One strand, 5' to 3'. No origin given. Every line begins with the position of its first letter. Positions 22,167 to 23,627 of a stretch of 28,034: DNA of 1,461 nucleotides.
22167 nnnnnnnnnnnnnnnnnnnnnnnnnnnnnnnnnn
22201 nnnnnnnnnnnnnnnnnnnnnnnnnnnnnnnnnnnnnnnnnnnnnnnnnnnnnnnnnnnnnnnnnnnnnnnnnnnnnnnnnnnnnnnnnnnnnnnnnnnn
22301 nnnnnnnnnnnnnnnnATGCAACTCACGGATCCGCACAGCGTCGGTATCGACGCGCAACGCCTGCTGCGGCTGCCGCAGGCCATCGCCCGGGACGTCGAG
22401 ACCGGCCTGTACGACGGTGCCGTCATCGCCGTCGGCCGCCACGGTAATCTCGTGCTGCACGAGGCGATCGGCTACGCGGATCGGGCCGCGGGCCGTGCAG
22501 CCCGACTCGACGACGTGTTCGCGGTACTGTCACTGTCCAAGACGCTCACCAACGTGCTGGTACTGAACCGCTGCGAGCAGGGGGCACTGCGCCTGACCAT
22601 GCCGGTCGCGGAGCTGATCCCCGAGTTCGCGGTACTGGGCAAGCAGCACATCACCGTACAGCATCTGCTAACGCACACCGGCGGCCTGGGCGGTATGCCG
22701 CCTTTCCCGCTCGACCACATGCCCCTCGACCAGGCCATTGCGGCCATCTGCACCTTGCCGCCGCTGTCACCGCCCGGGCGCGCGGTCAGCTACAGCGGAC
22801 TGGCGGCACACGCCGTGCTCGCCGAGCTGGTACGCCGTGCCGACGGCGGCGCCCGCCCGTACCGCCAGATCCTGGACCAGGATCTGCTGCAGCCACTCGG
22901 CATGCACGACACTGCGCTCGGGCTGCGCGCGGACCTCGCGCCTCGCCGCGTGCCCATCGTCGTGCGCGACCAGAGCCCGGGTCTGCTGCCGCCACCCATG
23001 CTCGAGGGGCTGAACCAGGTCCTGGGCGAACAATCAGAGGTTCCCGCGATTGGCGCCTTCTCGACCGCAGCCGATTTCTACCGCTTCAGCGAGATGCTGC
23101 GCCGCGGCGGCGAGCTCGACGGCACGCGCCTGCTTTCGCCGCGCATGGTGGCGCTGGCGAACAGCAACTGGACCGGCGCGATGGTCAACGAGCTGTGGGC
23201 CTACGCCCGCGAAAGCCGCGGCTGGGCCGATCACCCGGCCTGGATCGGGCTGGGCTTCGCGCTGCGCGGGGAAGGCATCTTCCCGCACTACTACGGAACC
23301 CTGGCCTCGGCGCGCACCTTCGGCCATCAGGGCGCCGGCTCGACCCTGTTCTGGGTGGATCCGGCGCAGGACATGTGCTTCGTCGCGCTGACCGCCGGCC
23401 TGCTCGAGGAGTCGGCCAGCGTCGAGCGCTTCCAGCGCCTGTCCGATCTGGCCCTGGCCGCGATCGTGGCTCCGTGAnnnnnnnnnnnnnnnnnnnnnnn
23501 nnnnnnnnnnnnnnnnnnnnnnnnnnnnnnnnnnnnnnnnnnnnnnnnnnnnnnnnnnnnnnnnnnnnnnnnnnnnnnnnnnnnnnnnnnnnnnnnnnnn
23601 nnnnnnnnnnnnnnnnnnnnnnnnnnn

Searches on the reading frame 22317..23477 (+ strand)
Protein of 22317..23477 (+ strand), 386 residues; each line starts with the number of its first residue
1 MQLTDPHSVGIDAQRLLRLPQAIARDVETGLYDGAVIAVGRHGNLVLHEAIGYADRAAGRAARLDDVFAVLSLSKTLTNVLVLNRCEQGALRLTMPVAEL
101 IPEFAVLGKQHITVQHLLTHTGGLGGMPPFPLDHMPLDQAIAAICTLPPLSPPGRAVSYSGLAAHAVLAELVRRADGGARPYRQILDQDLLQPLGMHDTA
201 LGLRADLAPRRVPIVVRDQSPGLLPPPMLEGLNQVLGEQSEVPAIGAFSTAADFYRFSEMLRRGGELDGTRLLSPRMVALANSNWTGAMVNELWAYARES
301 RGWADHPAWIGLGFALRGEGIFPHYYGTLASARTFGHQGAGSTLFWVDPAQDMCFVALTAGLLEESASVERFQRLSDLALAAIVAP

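Call 11: search_protein_families(library=pfam, proteins=[window:22317-23477:+])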
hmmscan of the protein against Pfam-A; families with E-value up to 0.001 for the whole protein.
window:22317-23477:+ (386 aa): 1 family
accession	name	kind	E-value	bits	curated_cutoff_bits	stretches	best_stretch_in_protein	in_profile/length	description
PF00144.29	Beta-lactamase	-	4.7e-59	200.6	27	1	22-367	4-317/329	Beta-lactamase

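Call 30: search_protein_families(library=ncbifam, proteins=[window:22317-23477:+], max_evalue=0.00001)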
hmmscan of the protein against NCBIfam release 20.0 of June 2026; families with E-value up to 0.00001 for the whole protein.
window:22317-23477:+ (386 aa): 25 families
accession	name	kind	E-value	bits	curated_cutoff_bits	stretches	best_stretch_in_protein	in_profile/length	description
NF038269.1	lipase_LipE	equivalog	7.6e-32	110.9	750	1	9-380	21-401/407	lipase LipE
NF052353.1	EstBLacLipLMycb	equivalog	2e-19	69.8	650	1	32-219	39-224/420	esterase/beta-lactamase LipL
NF052559.1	MthAcHydAcmB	equivalog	1e-16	60.7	550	1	32-287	24-295/391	methyl acetate hydrolase AcmB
NF002968.0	PRK03642.1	equivalog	2.8e-13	49.5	385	0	4-131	28-168/432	penicillin binding protein PBP4B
NF007943.0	PRK10662.1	equivalog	1.1e-12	47.2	266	1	42-208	59-231/380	D-alanyl-D-alanine-carboxypeptidase/endopeptidase AmpH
NF045671.1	blaPNC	exception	1.8e-11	43.5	750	1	51-206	80-231/401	PNC family class C beta-lactamase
NF033085.1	bla_class_C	equivalog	2.2e-11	43.2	415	1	34-201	23-185/356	class C beta-lactamase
NF033159.0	blaPAC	exception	3.7e-11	42.5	850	1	37-198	49-204/380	PAC family class C beta-lactamase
NF000423.2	blaSRT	exception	9e-10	38.3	860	1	34-203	43-206/378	SRT/SST family class C beta-lactamase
NF050047.1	blaELC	exception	2.2e-09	36.7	840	1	32-203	97-263/434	ELC family class C beta-lactamase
NF041741.1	blaAMZ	exception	6.9e-09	35.5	825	1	33-210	51-223/396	AMZ family class C beta-lactamase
NF041663.1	ampC_Sliq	exception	9.8e-08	31.3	860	1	34-205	43-208/378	cephalosporin-hydrolyzing class C beta-lactamase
NF033700.1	blaCMA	exception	1.2e-07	31.1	887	1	34-201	41-202/375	CMA family class C beta-lactamase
NF038359.1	blaPRC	exception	1.4e-07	30.8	820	1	33-206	44-212/379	PRC family class C beta-lactamase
NF041662.1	ampC_Kaer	exception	6.3e-07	28.5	825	1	30-199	43-207/381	AmpC-Kaer family extended-spectrum class C beta-lactamase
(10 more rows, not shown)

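Call 51: search_solved_structures(query=window:22317-23477:+, max_evalue=0.00001)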
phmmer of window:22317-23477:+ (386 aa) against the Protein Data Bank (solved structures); distinct sequences matched with E-value up to 0.00001: 49.
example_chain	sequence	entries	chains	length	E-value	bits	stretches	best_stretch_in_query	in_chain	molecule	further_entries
7uda_A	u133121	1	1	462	9.3e-27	97.4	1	6-359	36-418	Beta-lactamase domain-containing protein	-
7u1b_A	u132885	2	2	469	1.1e-26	97.2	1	6-359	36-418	Beta-lactamase domain-containing protein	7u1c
4ivi_A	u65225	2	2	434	6.5e-25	91.3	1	3-366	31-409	Carboxylesterase | Carboxylesterases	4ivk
7y3z_D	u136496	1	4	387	1.2e-23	87.1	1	10-269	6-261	Fenoxaprop-p-ethyl hydrolase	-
5gkv_A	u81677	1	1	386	4.7e-20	75.3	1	15-353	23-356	Esterase A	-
7pp3_A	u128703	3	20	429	5.2e-18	68.6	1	9-364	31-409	Esterase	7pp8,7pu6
1ci8_A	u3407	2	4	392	1.6e-17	67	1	5-232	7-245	PROTEIN (CARBOXYLESTERASE)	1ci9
8j5v_A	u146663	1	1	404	8e-17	64.7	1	34-360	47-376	Carboxylesterase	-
3zyt_A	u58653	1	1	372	7.3e-16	61.5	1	47-189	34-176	ESTERASE A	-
5gmx_A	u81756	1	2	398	1.3e-15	60.6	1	10-218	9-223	Carboxylesterase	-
7spn_A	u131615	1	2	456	6.6e-13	51.8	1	42-197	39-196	IS11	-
6kjh_A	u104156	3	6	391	9.8e-13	51.2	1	36-359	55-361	Putative beta-lactamase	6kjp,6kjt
6kjj_A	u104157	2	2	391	2.6e-12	49.8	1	36-359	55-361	Putative beta-lactamase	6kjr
4p6b_A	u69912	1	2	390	5.4e-12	48.8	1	30-360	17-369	Est-Y29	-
5zwr_B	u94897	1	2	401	6.6e-12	48.5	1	30-360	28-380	Est-Y29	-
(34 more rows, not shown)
